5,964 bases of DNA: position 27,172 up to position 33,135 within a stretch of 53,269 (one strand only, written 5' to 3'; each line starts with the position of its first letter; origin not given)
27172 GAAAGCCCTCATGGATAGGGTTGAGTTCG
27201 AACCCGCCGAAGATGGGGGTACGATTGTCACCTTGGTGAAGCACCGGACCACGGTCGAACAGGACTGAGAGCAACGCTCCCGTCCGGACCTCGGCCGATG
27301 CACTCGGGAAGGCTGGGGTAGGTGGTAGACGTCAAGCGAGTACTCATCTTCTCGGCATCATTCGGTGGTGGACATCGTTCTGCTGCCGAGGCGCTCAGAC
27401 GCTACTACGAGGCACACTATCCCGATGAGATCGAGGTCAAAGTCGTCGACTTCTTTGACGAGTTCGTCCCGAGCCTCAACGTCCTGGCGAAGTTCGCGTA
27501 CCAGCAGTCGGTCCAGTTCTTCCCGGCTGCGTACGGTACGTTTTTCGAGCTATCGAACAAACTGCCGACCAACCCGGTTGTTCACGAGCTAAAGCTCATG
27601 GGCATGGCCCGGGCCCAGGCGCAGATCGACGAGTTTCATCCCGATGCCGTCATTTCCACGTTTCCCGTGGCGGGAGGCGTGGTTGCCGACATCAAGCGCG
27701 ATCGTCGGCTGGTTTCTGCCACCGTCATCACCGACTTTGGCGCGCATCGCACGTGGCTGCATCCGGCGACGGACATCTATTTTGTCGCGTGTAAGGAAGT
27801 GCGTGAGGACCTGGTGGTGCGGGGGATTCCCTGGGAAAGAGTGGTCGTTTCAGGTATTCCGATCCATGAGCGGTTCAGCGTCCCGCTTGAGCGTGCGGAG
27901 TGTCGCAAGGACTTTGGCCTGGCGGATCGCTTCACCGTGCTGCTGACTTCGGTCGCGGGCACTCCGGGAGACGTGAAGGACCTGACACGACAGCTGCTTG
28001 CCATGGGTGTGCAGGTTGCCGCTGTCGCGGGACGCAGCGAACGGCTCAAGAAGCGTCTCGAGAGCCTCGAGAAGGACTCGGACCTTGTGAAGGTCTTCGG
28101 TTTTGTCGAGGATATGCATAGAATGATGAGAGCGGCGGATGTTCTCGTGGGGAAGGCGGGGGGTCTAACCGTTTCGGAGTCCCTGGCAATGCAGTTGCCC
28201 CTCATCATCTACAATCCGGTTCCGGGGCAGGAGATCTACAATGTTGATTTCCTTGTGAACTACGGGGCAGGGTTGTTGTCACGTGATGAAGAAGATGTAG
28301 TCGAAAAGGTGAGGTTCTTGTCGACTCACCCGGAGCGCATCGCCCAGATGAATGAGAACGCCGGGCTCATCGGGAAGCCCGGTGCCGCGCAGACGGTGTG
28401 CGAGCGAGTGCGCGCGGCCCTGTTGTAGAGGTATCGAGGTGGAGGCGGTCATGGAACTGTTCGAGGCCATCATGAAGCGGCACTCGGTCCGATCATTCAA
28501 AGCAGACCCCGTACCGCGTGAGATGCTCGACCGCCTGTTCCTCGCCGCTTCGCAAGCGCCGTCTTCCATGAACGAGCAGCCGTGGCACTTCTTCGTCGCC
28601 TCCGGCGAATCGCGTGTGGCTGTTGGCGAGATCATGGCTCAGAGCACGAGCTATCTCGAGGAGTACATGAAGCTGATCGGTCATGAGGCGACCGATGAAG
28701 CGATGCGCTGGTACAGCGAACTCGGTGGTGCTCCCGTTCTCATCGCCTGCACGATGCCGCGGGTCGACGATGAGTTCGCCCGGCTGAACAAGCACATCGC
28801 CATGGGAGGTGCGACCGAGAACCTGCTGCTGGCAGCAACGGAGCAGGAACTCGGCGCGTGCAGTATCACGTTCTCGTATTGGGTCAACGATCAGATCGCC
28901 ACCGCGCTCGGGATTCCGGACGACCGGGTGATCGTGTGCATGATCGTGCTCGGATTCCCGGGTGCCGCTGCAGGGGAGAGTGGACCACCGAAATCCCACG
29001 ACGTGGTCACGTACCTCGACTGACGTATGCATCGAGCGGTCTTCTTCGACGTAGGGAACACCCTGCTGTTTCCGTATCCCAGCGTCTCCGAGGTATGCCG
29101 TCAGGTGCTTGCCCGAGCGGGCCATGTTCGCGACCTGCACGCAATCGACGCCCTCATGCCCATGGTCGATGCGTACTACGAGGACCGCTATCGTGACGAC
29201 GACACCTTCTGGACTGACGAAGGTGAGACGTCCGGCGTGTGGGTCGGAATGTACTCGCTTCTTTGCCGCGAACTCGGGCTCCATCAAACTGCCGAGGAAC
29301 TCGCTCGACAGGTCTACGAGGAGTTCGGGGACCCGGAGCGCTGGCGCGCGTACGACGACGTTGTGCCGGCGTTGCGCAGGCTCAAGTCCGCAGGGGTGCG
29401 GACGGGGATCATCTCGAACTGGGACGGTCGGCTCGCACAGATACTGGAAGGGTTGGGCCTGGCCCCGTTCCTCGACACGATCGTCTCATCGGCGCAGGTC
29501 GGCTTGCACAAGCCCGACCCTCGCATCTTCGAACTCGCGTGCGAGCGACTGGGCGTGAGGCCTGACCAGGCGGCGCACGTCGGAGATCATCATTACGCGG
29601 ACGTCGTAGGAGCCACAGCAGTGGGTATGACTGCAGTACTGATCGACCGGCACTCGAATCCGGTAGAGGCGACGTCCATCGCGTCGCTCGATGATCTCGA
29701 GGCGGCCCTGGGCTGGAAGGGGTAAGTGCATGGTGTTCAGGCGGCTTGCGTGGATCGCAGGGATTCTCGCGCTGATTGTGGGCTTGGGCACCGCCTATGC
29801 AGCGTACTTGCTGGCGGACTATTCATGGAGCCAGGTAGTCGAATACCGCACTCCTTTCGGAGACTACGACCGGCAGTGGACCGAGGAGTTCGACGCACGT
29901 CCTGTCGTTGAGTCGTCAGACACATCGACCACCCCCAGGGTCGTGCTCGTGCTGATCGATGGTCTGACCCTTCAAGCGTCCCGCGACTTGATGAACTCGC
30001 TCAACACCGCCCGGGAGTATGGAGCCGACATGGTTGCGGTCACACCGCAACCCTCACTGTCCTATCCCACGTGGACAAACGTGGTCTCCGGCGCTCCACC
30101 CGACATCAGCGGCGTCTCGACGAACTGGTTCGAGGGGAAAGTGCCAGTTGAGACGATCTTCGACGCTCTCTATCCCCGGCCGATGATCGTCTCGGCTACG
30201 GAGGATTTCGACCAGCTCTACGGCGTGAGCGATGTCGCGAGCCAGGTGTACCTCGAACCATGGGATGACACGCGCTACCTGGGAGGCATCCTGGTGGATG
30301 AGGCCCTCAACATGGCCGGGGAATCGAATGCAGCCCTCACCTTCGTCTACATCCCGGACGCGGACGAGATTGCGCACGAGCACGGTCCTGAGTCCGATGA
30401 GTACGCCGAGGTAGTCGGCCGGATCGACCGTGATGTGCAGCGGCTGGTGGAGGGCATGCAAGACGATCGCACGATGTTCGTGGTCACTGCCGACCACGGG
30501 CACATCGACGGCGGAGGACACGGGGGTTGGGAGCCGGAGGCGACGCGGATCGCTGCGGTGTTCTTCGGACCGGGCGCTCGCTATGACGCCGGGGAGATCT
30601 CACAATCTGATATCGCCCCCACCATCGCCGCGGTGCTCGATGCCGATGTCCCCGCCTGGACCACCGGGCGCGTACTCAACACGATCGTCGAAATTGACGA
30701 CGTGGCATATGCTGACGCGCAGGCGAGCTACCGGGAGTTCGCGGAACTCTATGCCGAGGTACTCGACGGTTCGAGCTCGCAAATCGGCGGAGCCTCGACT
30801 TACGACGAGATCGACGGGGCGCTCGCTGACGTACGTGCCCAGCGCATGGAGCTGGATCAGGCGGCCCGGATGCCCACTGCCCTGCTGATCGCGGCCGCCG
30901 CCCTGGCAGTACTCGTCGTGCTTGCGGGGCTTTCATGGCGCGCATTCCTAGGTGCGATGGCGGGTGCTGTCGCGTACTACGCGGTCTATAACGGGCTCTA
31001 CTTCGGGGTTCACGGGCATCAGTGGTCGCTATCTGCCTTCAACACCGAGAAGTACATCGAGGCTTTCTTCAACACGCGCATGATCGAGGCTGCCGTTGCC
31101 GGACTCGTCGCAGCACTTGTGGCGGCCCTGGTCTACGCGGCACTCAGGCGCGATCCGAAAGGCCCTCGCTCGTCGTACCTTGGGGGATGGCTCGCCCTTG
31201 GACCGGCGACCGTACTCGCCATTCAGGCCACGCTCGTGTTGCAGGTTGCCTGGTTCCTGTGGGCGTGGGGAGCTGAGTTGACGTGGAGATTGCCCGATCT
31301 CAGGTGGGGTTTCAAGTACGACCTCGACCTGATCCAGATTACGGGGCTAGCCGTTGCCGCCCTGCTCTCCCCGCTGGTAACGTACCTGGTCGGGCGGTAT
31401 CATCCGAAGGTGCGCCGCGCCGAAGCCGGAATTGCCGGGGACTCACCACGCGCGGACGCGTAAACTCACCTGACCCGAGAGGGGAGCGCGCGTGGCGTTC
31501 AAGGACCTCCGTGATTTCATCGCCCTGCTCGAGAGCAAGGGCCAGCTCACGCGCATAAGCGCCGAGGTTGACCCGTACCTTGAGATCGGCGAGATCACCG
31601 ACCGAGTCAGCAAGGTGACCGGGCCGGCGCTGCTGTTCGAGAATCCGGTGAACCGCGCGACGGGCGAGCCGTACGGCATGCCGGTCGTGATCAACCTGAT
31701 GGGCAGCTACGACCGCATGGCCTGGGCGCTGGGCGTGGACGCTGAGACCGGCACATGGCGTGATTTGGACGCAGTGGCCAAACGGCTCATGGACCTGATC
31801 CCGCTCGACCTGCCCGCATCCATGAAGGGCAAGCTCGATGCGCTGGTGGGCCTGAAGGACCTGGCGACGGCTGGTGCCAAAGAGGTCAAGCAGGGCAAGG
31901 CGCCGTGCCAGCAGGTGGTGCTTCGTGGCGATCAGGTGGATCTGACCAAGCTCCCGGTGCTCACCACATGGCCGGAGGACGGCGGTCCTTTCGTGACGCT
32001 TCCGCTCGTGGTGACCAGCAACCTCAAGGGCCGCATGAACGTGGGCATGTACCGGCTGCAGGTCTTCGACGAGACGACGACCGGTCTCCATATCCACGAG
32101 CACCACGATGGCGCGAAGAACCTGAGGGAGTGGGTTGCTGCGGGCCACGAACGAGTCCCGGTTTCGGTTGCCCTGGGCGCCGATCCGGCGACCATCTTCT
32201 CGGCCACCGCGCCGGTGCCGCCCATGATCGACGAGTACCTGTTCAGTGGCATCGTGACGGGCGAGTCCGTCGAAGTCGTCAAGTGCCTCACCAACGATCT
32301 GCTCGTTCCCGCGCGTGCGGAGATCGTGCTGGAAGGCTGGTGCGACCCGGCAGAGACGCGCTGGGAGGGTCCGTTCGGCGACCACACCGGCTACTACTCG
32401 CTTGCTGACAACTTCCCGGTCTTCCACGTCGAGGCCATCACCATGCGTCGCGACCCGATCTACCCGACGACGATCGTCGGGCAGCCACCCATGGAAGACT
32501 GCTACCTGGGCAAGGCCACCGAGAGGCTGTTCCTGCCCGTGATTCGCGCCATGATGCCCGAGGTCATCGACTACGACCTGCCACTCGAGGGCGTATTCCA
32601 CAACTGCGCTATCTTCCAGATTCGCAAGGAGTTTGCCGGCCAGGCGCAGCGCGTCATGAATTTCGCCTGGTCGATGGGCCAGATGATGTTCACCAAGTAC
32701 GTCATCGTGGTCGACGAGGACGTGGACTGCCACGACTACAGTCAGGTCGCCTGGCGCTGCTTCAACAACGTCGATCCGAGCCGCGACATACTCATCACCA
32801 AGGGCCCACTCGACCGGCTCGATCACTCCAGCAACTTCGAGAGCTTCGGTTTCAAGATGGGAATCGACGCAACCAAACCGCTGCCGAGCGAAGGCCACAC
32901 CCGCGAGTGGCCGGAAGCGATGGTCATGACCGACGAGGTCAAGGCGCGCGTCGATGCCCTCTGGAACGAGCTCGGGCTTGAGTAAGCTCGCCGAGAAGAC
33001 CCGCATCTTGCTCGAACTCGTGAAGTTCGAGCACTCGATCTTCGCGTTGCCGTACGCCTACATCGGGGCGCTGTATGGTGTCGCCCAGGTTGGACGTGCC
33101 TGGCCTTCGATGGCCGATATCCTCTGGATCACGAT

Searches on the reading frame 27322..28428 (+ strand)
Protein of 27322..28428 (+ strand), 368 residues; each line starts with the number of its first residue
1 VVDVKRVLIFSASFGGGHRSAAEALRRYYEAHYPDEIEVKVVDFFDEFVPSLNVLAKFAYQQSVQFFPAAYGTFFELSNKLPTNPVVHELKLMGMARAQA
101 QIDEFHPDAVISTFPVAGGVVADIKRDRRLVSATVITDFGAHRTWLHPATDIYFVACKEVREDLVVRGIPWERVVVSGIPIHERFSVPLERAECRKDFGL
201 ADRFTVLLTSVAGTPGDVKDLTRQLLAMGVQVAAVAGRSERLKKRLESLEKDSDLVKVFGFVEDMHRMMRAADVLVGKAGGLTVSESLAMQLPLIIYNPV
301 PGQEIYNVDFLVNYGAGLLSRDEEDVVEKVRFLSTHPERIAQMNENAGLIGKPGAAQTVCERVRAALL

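Call 11: search_protein_families(library=pfam, proteins=[window:27322-28428:+])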
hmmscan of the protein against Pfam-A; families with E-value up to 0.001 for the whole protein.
window:27322-28428:+ (368 aa): 5 families
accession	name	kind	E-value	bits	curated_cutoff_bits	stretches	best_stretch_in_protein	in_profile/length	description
PF06925.17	MGDG_synth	-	1.2e-30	107.2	25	1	18-181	1-169/169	Monogalactosyldiacylglycerol (MGDG) synthase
PF04101.22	Glyco_tran_28_C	-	5.2e-12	46.6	22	1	230-357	31-164/166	Glycosyltransferase family 28 C-terminal domain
PF00534.26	Glycos_transf_1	-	1.3e-08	35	26.4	1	234-347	51-169/172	Glycosyl transferases group 1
PF13692.12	Glyco_trans_1_4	-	3.2e-06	27.9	27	1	234-333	37-139/142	Glycosyl transferases group 1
PF02350.25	Epimerase_2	-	0.00039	19.8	30.6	0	143-361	116-344/347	UDP-N-acetylglucosamine 2-epimerase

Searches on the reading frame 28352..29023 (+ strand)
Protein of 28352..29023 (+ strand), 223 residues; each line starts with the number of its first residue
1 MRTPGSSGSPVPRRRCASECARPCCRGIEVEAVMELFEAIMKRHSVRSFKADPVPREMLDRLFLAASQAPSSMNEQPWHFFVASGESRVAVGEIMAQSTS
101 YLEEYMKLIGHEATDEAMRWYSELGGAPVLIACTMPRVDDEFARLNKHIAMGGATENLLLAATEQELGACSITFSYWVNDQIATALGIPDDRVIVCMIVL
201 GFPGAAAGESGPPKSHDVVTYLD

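Call 11: search_protein_families(library=pfam, proteins=[window:28352-29023:+])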
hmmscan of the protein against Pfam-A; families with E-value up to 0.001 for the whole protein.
window:28352-29023:+ (223 aa): 2 families
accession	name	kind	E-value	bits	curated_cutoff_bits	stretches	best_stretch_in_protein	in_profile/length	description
PF00881.29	Nitroreductase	-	1.4e-32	113.7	23.5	1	40-201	1-166/167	Nitroreductase family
PF14512.11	TM1586_NiRdase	-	7.1e-14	52.4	27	0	35-62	1-28/215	Putative TM nitroreductase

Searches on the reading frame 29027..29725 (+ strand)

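Call 11: search_protein_families(library=pfam, proteins=[window:29027-29725:+])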
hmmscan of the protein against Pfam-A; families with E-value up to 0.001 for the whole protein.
window:29027-29725:+ (232 aa): 3 families
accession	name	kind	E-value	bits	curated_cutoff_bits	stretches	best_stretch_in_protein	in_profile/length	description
PF00702.32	Hydrolase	-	7.8e-27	95.3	26.4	1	3-200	2-191/191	haloacid dehalogenase-like hydrolase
PF13419.12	HAD_2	-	7.9e-19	68.9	23.8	1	86-205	59-177/178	Haloacid dehalogenase-like hydrolase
PF13242.12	Hydrolase_like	-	2.1e-09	37.6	22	1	161-208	3-50/75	HAD-hyrolase-like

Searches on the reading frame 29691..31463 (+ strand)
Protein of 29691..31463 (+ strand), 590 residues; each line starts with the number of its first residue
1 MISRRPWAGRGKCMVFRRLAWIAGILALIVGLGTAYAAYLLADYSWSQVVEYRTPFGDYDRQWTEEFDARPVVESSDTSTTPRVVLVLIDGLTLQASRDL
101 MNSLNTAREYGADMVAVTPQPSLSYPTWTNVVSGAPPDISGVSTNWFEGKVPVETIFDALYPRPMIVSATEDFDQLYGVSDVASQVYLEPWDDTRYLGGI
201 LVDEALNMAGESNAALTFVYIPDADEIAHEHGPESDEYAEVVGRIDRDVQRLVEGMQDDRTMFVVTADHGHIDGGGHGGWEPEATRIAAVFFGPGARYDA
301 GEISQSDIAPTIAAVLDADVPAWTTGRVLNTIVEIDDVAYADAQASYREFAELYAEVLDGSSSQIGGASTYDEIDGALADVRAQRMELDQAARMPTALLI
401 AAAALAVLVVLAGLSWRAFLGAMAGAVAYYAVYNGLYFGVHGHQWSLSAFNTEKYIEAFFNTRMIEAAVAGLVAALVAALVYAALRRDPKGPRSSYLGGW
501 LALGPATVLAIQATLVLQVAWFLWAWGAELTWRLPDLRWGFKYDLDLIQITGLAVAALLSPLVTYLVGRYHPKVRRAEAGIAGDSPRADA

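Call 11: search_protein_families(library=pfam, proteins=[window:29691-31463:+])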
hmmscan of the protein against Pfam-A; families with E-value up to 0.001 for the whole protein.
window:29691-31463:+ (590 aa): 5 families
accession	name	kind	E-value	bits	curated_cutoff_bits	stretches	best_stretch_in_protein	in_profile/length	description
PF01663.27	Phosphodiest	-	4.4e-16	59.8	23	1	190-273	135-223/342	Type I phosphodiesterase / nucleotide pyrophosphatase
PF01676.23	Metalloenzyme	-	1.9e-09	37.8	24.3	1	202-270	135-201/252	Metalloenzyme superfamily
PF00884.28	Sulfatase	-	7.2e-06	26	25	1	234-317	202-300/301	Sulfatase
PF08665.17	PglZ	-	2.2e-05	25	25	0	83-118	2-34/179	PglZ domain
PF13273.12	DUF4064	-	0.00058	20.5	32.1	0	19-75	8-46/102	Protein of unknown function (DUF4064)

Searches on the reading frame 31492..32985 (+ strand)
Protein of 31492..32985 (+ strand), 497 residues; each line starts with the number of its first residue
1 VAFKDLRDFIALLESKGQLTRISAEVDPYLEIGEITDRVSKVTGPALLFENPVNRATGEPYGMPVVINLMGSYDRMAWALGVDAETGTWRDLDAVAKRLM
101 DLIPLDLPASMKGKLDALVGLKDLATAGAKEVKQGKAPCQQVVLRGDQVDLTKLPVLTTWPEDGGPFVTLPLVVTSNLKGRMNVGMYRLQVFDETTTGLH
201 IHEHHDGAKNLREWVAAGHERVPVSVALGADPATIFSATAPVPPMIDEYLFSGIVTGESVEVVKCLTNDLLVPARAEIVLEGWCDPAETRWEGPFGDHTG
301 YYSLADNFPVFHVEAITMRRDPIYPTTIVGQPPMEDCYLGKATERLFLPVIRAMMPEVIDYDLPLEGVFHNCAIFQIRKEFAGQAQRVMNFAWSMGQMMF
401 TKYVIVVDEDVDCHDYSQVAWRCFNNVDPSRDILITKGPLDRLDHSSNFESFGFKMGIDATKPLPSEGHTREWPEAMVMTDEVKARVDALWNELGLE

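Call 11: search_protein_families(library=pfam, proteins=[window:31492-32985:+])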
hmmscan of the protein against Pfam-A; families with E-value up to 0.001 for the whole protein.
window:31492-32985:+ (497 aa): 3 families
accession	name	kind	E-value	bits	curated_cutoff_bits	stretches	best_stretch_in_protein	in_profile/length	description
PF01977.22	UbiD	-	7.3e-85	283.8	23.3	1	130-332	1-206/206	3-octaprenyl-4-hydroxybenzoate carboxy-lyase Rift-related domain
PF20696.2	UbiD_C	-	5e-45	153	24.2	1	337-460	1-127/127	3-octaprenyl-4-hydroxybenzoate carboxy-lyase C-terminal domain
PF20695.2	UbiD_N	-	1.2e-26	93.1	24.3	1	10-86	1-69/78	3-octaprenyl-4-hydroxybenzoate carboxy-lyase N-terminal domain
